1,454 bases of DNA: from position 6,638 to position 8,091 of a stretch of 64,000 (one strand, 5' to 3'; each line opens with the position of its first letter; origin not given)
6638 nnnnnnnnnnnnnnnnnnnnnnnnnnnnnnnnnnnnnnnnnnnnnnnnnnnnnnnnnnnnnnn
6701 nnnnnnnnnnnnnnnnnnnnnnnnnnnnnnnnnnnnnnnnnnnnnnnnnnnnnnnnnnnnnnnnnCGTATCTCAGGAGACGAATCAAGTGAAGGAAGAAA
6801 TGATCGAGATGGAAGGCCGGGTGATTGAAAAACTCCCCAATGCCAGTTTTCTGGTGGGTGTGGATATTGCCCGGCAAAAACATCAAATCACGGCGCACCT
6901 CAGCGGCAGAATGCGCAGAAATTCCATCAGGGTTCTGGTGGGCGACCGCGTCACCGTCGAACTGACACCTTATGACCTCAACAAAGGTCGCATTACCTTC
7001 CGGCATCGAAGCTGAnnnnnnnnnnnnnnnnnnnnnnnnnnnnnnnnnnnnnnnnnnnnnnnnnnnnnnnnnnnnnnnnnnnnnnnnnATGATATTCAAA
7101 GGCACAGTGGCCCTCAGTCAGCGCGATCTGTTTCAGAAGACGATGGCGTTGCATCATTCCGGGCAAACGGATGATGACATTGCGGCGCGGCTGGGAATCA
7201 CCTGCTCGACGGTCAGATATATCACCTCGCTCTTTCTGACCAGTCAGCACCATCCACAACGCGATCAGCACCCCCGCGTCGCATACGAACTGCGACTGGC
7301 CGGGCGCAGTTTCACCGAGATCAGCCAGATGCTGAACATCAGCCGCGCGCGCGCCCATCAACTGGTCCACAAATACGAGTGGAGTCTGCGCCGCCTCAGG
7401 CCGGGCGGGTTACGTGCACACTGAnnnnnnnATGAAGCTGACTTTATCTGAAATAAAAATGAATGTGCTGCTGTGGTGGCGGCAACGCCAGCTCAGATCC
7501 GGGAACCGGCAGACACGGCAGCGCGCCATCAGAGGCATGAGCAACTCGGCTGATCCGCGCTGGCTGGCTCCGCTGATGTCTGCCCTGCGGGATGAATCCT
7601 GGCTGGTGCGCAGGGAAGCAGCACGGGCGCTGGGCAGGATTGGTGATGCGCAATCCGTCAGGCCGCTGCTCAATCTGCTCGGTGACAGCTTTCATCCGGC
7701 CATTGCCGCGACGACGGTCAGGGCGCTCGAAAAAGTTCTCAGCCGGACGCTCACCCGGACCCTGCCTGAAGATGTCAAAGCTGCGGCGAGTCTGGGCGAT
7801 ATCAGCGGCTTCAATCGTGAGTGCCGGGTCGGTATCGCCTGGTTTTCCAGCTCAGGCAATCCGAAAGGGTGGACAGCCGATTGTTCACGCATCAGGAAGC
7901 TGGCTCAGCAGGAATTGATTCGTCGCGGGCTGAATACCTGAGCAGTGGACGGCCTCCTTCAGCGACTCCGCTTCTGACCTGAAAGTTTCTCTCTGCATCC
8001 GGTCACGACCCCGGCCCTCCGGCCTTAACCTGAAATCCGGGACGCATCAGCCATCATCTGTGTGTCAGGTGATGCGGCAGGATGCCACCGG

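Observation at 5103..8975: Segmental duplication with reciprocal gene loss bracketing the infA-rpoZ block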

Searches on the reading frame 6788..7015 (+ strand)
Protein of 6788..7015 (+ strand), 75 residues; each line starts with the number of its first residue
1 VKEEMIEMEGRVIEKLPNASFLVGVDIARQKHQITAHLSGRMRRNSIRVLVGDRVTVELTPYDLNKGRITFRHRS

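Call 9: search_protein_families(library=pfam, max_evalue=0.1, proteins=[window:6788-7015:+])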
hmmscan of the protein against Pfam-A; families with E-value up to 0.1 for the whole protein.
window:6788-7015:+ (75 aa): 3 families
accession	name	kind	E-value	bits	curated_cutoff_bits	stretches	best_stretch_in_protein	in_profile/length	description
PF01176.25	eIF-1a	-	2.2e-21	75.7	30.2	1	6-72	1-64/64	Translation initiation factor 1A / IF-1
PF16745.11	RsgA_N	-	0.00012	22.1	27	1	26-60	13-47/54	RsgA N-terminal domain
PF18614.7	RNase_II_C_S1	-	0.00018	21.8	26.6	1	49-72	34-57/59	RNase II-type exonuclease C-terminal S1 domain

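Call 10: search_protein_families(library=ncbifam, max_evalue=0.1, proteins=[window:6788-7015:+])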
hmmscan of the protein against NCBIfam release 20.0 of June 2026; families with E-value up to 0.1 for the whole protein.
window:6788-7015:+ (75 aa): 2 families
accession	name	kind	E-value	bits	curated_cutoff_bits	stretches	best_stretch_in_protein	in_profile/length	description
TIGR00008.1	infA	equivalog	2.1e-28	98.1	61.15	1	2-73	1-69/69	translation initiation factor IF-1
NF008932.0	PRK12289.1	equivalog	0.058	12.4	483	1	39-69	49-79/363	small ribosomal subunit biogenesis GTPase RsgA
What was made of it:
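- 6788..7015 (+): infA (translation initiation factor IF-1). TIGR00008 98 bits (cut-off 61), call 10.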

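Call 27: find_related_loci(query=window:6788-7015:+, collection=genome_contigs, flank=10000)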
Query window:6788-7015:+ (75 aa) in genome_contigs; peptide patterns used: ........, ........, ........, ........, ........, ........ (x = any residue, [..] = any of these).
600 stretches matched a pattern (row limit reached: there are more); 320 encode a relative of the query (tblastn E <= 1e-3); the best 80 are kept; 80 distinct loci.
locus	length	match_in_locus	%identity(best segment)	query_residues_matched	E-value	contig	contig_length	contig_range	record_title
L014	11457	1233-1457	81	1-75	1e-39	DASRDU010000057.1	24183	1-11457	MAG TPA_asm: Blastocatellia bacterium isolate SMAG_U9988 k141_2349603, whole genome shotgun sequence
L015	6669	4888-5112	73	1-75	3e-37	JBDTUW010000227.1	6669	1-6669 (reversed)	MAG: Acidobacteriota bacterium isolate cluster3_bin.53 NODE_60013_length_6669_cov_5.387360, whole genome shotgun sequenc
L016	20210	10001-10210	67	2-74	1e-26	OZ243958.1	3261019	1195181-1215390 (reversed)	MAG: Alphaproteobacteria bacterium isolate 2e7a10f6-f36c-43d1-a3df-2601a6acf5df genome assembly, chromosome: 1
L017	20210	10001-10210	63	2-74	4e-26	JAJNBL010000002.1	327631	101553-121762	MAG: Rickettsiales bacterium isolate C_No_T20_B_bin.125 scaffold_17, whole genome shotgun sequence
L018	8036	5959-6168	60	2-74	6e-26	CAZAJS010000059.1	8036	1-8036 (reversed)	MAG TPA_asm: uncultured Francisellaceae bacterium isolate binchicken_co32_377 genome assembly, contig: NODE_15978_length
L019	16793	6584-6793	62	2-74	1e-25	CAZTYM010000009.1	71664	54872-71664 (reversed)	MAG TPA_asm: uncultured Thiotrichales bacterium isolate SRP135972_co1_45 genome assembly, contig: NODE_139_length_71664_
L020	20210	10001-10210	63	2-74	1e-25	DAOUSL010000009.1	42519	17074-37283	MAG TPA_asm: Thioploca sp. isolate CSMAG_545 CSMAG_545_k127_175542_length_42519_cov_28.0000, whole genome shotgun sequen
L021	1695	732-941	63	2-74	1e-25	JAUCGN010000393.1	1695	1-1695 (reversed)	Thiotrichales bacterium HSG1 NODE_504_length_1695, whole genome shotgun sequence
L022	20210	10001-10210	58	2-74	2e-25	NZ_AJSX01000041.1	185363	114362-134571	Pasteurella bettyae CCUG 2042 contig00003, whole genome shotgun sequence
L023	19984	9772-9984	64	2-75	2e-25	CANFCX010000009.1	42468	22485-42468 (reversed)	MAG: Rhodospirillales bacterium isolate CH-Jul18-20 genome assembly, contig: CH-Jul18-C1082, whole genome shotgun sequen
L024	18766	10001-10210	62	2-74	2e-25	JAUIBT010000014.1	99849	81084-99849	MAG: Alphaproteobacteria bacterium isolate 6_bin.59 NODE_362_length_99849_cov_5.175989, whole genome shotgun sequence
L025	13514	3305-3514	59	1-73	3e-25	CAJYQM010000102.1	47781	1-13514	MAG: uncultured Massilia sp. isolate SP415_1_metabat2_genome_mining.22 genome assembly, contig: k127_282614, whole genom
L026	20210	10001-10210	62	2-74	4e-25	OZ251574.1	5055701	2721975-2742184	MAG: uncultured Nitrincola sp. isolate 02fc9985-e45f-43b2-b2d7-1227686ea0e5 genome assembly, chromosome: 1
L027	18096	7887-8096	62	2-74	4e-25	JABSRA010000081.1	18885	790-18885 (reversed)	MAG: Oceanospirillaceae bacterium isolate DT_74 DT-Nitrincolaceae-2_scaffold_82, whole genome shotgun sequence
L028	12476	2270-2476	63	2-73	5e-25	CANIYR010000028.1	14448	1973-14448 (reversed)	MAG: Phycisphaeraceae bacterium isolate RH-18aug17-250 genome assembly, contig: RH-18aug17-C10589, whole genome shotgun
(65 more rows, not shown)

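Call 46: search_protein_families(library=pfam, max_evalue=0.001, proteins=[L014:2254-3168:-])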
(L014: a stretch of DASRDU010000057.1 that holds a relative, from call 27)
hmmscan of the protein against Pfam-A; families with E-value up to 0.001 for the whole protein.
L014:2254-3168:- (304 aa): 0 families

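Call 48: find_encoding_contigs(protein=window:6788-7015:+, flank=10000, max_places=10)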
Protein window:6788-7015:+ (75 aa): 5 contigs read that carry it; 5 places shown.
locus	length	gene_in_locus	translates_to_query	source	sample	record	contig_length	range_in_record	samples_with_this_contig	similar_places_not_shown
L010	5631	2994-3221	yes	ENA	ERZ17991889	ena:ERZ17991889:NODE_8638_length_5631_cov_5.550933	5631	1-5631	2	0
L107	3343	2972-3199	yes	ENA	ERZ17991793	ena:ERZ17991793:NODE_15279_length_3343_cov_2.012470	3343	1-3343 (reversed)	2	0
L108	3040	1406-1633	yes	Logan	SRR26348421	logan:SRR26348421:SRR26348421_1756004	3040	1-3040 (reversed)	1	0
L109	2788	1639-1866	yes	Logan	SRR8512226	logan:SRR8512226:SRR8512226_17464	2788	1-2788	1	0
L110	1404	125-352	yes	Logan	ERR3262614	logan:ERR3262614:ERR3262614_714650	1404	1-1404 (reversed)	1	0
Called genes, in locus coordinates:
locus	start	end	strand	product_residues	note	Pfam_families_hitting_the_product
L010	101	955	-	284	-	PF04116:FA_hydroxylase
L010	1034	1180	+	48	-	-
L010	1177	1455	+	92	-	-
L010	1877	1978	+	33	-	-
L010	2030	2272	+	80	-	-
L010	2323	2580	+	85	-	-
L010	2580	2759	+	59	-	-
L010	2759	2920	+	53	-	PF21979:Hfq_1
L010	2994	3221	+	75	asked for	PF01176:eIF-1a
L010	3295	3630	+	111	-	PF04545:Sigma70_r4 (faint), PF25787:HTH_SB (faint), PF13384:HTH_23 (faint), PF13518:HTH_28 (faint), PF08281:Sigma70_r4_2 (faint)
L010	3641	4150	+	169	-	PF13646:HEAT_2, PF03130:HEAT_PBS (faint)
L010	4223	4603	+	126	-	-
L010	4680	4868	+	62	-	PF01192:RNA_pol_Rpb6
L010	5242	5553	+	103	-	-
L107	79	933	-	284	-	PF04116:FA_hydroxylase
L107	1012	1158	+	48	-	-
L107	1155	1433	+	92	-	-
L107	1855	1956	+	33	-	-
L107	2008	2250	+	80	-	-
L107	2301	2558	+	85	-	-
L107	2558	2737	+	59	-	-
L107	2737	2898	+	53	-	PF21979:Hfq_1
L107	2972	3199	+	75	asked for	PF01176:eIF-1a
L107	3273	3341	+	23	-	?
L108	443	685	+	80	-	-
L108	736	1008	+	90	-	-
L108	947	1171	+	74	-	-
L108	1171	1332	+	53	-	PF21979:Hfq_1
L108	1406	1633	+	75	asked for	PF01176:eIF-1a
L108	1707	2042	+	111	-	PF04545:Sigma70_r4 (faint), PF13384:HTH_23 (faint), PF13518:HTH_28 (faint), PF08281:Sigma70_r4_2 (faint)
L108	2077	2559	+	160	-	PF13646:HEAT_2, PF03130:HEAT_PBS (weak)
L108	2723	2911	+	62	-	PF01192:RNA_pol_Rpb6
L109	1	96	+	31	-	?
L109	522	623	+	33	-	-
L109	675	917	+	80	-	-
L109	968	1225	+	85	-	-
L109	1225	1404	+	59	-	-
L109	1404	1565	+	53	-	PF21979:Hfq_1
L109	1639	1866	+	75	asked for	PF01176:eIF-1a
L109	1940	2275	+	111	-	PF04545:Sigma70_r4 (faint), PF25787:HTH_SB (faint), PF13384:HTH_23 (faint), PF13518:HTH_28 (faint), PF08281:Sigma70_r4_2 (faint)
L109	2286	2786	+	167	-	?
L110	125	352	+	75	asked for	PF01176:eIF-1a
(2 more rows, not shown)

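Call 52: search_protein_families(library=phrogs, max_evalue=0.001, proteins=[window:6788-7015:+])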
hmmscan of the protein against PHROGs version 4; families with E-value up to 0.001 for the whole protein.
window:6788-7015:+ (75 aa): 1 family
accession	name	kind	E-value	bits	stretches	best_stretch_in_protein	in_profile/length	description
phrog_30201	-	unknown function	7e-28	97.4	1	2-74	3-72/88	-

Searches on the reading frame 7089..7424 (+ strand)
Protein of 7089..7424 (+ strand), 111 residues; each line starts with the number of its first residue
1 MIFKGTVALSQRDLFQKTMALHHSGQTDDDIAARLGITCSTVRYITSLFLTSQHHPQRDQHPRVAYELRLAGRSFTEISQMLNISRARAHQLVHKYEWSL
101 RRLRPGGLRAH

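Call 9: search_protein_families(library=pfam, max_evalue=0.1, proteins=[window:7089-7424:+])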
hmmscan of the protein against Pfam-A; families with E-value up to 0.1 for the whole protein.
window:7089-7424:+ (111 aa): 22 families
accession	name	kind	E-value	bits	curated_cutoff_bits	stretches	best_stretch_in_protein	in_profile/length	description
PF13384.12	HTH_23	-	1.1e-07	31.9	24.6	2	68-96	13-41/50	Homeodomain-like domain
PF04545.22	Sigma70_r4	-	1.7e-07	31.1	24.1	1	70-95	18-43/50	Sigma-70, region 4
PF08281.18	Sigma70_r4_2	-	5.5e-07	29.6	25.7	1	63-94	16-48/54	Sigma-70, region 4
PF13518.12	HTH_28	-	4.3e-06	27.1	25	1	70-97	10-37/52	Helix-turn-helix domain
PF25787.1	HTH_SB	-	8.3e-06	25.9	43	1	13-45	10-42/53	Sleeping Beauty transposase HTH domain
PF06056.18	Terminase_5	-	5.1e-05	23.6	20.3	1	63-99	4-40/58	Putative ATPase subunit of terminase (gpP-like)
PF09339.16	HTH_IclR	-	0.00017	21.7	22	0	74-94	20-40/52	IclR helix-turn-helix domain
PF00196.25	GerE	-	0.00058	19.9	23.5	1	17-44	9-36/57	Bacterial regulatory proteins, luxR family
PF13412.12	HTH_24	-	0.0011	18.9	21.9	0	73-92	18-37/48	Winged helix-turn-helix DNA-binding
PF12802.13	MarR_2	-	0.0013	19.2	27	1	61-96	7-44/61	MarR family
PF13936.12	HTH_38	-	0.0066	16.6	27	0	66-86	14-34/44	Helix-turn-helix domain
PF21235.4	UBA_ARI1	-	0.012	15.8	26.9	1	76-103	8-35/41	E3 ubiquitin-protein ligase ARIH1, UBA-like domain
PF13404.12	HTH_AsnC-type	-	0.013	15.8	27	0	73-90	18-35/42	AsnC-type helix-turn-helix domain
PF11242.13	DUF2774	-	0.014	16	29.2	0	65-95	6-36/63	Protein of unknown function (DUF2774)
PF14493.12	HTH_40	-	0.031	15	27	0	16-42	3-29/89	Helix-turn-helix domain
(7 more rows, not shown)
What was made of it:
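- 7089..7424 (+): Protein with two helix-turn-helix motifs resembling sigma-70 region 4, 111 aa. Pfam HTH_23 and Sigma70_r4 (call 9).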

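Call 10: search_protein_families(library=ncbifam, max_evalue=0.1, proteins=[window:7089-7424:+])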
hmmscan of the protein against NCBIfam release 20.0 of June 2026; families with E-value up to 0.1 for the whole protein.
window:7089-7424:+ (111 aa): 8 families
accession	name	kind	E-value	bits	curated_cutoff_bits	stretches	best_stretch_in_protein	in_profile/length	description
NF002620.0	PRK02277.1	subfamily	3.3e-06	26.9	115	1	11-47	4-40/201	orotate phosphoribosyltransferase-like protein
TIGR02937.1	sigma70-ECF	superfamily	2.2e-05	24.1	42.9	1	63-95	123-156/165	sigma-70 family RNA polymerase sigma factor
NF033545.0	transpos_IS630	equivalog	7.6e-05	22.3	100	1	18-53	5-40/299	IS630 family transposase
NF040595.1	HTH_Cbp1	equivalog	0.0011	18.9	140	1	13-99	3-89/135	CRISPR DNA repeat-binding protein Cbp1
TIGR02985.1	Sig70_bacteroi1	subfamily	0.0063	16.7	126.4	0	22-44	127-149/162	RNA polymerase sigma-70 factor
NF033546.1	transpos_IS21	equivalog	0.021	14.4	160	1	20-64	3-44/294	IS21 family transposase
TIGR03879.1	near_KaiC_dom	domain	0.046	14.2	65.1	0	23-45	33-55/91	probable regulatory domain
NF052366.1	photon_PedR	equivalog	0.069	13.3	120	0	8-53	2-45/74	photosynthetic electron transport-dependent transcriptional regulator PedR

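Call 52: search_protein_families(library=phrogs, max_evalue=0.001, proteins=[window:7089-7424:+])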
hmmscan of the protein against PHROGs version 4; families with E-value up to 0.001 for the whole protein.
window:7089-7424:+ (111 aa): 5 families
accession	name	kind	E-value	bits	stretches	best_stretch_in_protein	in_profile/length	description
phrog_3855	-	DNA, RNA and nucleotide metabolism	6.3e-06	27.6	0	11-45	65-99/115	HTH DNA binding protein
phrog_686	-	DNA, RNA and nucleotide metabolism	6.2e-05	24.2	0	66-95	42-71/76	HTH DNA binding protein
phrog_8245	-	moron, auxiliary metabolic gene and host takeover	0.00014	23.1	0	59-95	92-128/129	HicB-like antitoxin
phrog_645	-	DNA, RNA and nucleotide metabolism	0.00018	22.7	0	65-96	30-62/196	Rnase E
phrog_38043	-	unknown function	0.00019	22.5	0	66-107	15-55/162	-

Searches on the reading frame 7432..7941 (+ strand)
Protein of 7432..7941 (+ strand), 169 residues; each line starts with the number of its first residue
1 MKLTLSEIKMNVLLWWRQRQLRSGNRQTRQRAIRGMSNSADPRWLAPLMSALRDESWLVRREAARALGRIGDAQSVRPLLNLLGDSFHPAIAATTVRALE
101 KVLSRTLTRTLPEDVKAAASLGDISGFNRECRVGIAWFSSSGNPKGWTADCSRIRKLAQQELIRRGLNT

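Call 9: search_protein_families(library=pfam, max_evalue=0.1, proteins=[window:7432-7941:+])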
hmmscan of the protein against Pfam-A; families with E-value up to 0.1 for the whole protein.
window:7432-7941:+ (169 aa): 6 families
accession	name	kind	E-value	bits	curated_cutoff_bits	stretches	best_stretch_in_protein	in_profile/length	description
PF13646.12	HEAT_2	-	2.3e-16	60.3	27.7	1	21-99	8-87/88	HEAT repeats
PF03130.22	HEAT_PBS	-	2.5e-11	43.3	20.9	1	59-85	1-27/27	PBS lyase HEAT-like repeat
PF02985.28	HEAT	-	4.3e-05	23.8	23.5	1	47-71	4-28/31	HEAT repeat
PF13513.12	HEAT_EZ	-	0.00015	22.6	27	1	45-70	25-55/55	HEAT-like repeat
PF00514.29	Arm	-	0.021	15.3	20.6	0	46-70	15-39/41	Armadillo/beta-catenin-like repeat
PF12717.13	Cnd1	-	0.089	13.3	26.4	0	43-105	21-88/162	non-SMC mitotic condensation complex subunit 1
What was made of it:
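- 7432..7941 (+): HEAT-repeat protein, 169 aa, restricted to this lineage. Pfam HEAT_2 60 bits (call 9).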

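Call 10: search_protein_families(library=ncbifam, max_evalue=0.1, proteins=[window:7432-7941:+])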
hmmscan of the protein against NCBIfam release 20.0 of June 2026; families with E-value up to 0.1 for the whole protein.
window:7432-7941:+ (169 aa): 5 families
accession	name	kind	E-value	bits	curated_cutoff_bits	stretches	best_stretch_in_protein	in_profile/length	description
NF058502.1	phyc_lyase_CpcE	equivalog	1.5e-05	24.6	330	1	24-93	54-123/260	C-phycocyanin alpha-cysteine-84 phycocyanobilin lyase subunit CpcE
NF045915.1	PhycobilmeDegNblB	equivalog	0.00016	21.3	300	1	19-87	137-205/214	phycobilisome degradation protein NblB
NF058515.1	phyc_lyase_CpcF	equivalog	0.0013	18.3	220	1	20-71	68-120/200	C-phycocyanin alpha-cysteine-84 phycocyanobilin lyase subunit CpcF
NF010374.0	PRK13800.1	equivalog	0.0094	14.2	1196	1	41-102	806-866/898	fumarate reductase/succinate dehydrogenase flavoprotein subunit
NF038026.1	RsaX20_sORF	subfamily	0.018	14.8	30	1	19-34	9-24/32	putative metal homeostasis protein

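Call 22: find_homologous_proteins(query=window:7432-7941:+)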
Query window:7432-7941:+ (169 aa): 2 proteins with E <= 0.001 among 263 candidates.
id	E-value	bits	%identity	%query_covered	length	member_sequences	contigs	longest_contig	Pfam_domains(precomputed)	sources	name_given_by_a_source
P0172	3.7e-98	344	94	100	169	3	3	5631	PF03130.23,PF13646.13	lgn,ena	-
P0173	5.8e-19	87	47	39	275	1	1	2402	PF12717.14,PF00514.30,PF25786.1,PF02985.29,PF03130.23,PF13513.13,PF13646.13,PF25767.2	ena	-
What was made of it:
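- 7432..7941 (+): Only one orthologous cluster (94% identity) among 5.8 billion proteins (call 22).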

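Call 23: find_encoding_contigs(protein=P0172, flank=10000, max_places=10)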
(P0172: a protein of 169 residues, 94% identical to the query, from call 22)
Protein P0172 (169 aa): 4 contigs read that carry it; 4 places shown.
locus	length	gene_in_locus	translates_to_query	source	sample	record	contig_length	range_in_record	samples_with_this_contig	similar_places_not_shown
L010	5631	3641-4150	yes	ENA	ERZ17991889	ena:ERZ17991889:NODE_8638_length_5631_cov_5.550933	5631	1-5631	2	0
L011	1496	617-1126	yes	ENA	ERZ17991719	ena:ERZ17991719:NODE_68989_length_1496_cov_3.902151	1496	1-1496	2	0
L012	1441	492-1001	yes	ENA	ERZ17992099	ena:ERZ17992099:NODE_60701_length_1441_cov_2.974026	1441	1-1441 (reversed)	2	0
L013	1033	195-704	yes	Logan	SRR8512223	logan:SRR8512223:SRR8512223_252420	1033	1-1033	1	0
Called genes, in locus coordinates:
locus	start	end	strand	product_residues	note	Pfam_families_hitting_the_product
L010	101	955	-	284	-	PF04116:FA_hydroxylase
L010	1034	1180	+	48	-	-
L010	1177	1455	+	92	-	-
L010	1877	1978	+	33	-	-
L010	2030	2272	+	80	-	-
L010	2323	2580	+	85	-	-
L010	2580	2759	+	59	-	-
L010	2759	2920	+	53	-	PF21979:Hfq_1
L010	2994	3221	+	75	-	PF01176:eIF-1a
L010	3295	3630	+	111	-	PF04545:Sigma70_r4 (faint), PF25787:HTH_SB (faint), PF13384:HTH_23 (faint), PF13518:HTH_28 (faint), PF08281:Sigma70_r4_2 (faint)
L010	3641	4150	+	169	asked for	PF13646:HEAT_2, PF03130:HEAT_PBS (faint)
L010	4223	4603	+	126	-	-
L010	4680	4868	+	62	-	PF01192:RNA_pol_Rpb6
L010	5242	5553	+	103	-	-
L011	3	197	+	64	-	?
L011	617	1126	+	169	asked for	PF13646:HEAT_2, PF03130:HEAT_PBS (faint)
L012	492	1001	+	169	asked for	PF13646:HEAT_2, PF03130:HEAT_PBS (faint)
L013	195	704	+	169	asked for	PF13646:HEAT_2, PF03130:HEAT_PBS (faint)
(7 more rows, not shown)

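Call 46: search_protein_families(library=pfam, max_evalue=0.001, proteins=[L010:4223-4603:+])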
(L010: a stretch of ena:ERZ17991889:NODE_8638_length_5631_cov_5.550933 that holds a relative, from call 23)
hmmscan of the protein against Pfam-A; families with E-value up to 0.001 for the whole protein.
L010:4223-4603:+ (126 aa): 0 families

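Call 52: search_protein_families(library=phrogs, max_evalue=0.001, proteins=[window:7432-7941:+, L010:4223-4603:+])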
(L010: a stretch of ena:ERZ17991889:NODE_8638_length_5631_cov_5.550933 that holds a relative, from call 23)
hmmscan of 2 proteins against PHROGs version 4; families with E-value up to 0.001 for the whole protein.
window:7432-7941:+ (169 aa): 0 families

L010:4223-4603:+ (126 aa): 0 families
